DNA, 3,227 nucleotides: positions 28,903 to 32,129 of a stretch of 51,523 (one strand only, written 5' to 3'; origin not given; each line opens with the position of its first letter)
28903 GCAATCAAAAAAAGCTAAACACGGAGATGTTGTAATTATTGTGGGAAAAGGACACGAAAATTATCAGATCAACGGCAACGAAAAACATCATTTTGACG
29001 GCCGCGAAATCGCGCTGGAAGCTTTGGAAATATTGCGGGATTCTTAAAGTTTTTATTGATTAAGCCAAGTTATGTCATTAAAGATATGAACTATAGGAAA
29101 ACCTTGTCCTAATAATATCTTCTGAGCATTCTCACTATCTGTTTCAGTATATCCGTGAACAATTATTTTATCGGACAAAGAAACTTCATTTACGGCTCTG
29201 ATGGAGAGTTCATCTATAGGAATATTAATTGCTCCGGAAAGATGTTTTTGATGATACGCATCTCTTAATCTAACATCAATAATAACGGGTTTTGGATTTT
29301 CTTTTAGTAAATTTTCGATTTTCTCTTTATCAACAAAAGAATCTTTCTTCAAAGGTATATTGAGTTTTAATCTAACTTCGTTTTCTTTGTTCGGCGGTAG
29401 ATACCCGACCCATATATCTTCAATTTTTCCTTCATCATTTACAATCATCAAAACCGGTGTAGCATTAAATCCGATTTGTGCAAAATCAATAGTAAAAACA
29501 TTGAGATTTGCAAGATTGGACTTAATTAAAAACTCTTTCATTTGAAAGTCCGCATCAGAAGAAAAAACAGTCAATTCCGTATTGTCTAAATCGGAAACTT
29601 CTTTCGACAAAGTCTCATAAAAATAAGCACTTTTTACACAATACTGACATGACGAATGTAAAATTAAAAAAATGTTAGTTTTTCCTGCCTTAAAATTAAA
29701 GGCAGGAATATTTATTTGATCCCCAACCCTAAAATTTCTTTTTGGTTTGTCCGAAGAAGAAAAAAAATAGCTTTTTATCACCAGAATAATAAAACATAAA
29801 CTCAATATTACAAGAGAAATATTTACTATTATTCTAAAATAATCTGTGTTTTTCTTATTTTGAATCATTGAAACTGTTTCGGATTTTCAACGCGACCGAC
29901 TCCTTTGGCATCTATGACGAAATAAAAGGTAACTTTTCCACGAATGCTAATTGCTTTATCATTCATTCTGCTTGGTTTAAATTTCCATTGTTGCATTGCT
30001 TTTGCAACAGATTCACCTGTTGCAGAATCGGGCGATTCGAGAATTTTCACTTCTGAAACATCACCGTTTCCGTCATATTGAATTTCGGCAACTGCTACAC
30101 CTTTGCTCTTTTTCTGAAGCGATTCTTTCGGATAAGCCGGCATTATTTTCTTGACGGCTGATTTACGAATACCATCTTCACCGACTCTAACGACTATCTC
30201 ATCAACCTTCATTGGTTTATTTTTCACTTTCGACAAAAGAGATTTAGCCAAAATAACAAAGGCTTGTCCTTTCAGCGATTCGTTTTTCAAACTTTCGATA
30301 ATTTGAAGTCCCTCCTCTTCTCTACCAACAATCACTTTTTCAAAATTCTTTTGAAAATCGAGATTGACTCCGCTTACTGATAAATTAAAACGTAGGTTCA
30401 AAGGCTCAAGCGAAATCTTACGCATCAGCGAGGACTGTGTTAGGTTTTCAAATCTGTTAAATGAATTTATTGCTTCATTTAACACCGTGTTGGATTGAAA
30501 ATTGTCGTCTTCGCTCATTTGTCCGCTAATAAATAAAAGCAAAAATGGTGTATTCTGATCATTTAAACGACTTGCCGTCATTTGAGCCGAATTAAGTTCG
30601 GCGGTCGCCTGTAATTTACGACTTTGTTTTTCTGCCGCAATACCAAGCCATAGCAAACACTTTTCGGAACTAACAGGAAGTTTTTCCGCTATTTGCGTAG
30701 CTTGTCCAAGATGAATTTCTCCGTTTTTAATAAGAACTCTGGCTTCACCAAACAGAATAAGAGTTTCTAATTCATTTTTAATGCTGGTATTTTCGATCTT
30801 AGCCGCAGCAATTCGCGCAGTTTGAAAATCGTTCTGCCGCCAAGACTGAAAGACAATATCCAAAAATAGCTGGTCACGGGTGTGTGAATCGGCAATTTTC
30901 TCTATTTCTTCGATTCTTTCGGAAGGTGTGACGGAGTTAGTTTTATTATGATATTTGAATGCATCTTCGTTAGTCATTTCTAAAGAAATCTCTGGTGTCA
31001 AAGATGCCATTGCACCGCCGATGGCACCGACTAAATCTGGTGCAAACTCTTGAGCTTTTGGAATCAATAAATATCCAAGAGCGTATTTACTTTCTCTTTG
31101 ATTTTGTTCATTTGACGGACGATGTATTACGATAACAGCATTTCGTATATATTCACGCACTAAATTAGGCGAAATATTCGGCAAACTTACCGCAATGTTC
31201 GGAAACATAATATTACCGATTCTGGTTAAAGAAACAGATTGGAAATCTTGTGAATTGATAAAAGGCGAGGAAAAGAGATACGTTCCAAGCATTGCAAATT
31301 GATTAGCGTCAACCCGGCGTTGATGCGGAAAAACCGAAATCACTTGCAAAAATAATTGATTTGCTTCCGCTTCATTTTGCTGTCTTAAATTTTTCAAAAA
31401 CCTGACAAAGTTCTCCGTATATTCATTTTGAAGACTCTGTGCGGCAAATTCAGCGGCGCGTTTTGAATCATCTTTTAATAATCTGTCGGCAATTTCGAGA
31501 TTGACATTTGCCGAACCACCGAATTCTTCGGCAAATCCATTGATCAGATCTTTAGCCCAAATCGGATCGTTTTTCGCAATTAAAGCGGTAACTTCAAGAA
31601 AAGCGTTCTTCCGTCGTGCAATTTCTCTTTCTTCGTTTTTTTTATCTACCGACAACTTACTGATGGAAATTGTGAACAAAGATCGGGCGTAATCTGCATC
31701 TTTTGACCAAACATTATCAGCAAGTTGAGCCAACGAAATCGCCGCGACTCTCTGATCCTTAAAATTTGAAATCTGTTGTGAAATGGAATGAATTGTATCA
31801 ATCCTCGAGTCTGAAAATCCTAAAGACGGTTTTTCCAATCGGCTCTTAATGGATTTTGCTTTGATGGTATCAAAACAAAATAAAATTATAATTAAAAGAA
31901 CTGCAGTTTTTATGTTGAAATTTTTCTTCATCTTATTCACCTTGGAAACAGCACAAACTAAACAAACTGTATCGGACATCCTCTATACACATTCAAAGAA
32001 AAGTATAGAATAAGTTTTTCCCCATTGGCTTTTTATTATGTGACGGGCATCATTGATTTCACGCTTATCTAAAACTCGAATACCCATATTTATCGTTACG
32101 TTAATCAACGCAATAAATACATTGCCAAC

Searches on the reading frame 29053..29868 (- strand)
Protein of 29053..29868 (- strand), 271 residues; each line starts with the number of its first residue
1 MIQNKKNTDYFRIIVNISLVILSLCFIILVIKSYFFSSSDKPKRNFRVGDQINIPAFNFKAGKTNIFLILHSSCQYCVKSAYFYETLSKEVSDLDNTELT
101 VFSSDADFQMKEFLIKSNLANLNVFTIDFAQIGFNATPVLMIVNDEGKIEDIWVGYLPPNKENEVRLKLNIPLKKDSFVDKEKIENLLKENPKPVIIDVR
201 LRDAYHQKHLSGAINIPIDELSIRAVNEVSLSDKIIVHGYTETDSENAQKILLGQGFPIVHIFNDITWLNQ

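Call 52: search_protein_families(library=pfam, proteins=[window:29053-29868:-], max_evalue=0.001)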
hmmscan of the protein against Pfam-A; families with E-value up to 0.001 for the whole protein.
window:29053-29868:- (271 aa): 2 families
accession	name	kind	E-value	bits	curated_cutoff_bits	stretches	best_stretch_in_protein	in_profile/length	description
PF00581.25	Rhodanese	-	1.5e-09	38.7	22.2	1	185-263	6-92/102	Rhodanese-like domain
PF08534.16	Redoxin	-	1.4e-05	25.3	26.6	1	61-162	27-141/148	Redoxin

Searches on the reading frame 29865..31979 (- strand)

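Call 52: search_protein_families(library=pfam, proteins=[window:29865-31979:-], max_evalue=0.001)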
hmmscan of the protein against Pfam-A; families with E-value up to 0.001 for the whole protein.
window:29865-31979:- (704 aa): 1 family
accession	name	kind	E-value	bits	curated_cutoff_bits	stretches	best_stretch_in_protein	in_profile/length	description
PF03544.19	TonB_C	-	4.5e-10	40.3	24.6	1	614-688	3-78/79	Gram-negative bacterial TonB protein C-terminal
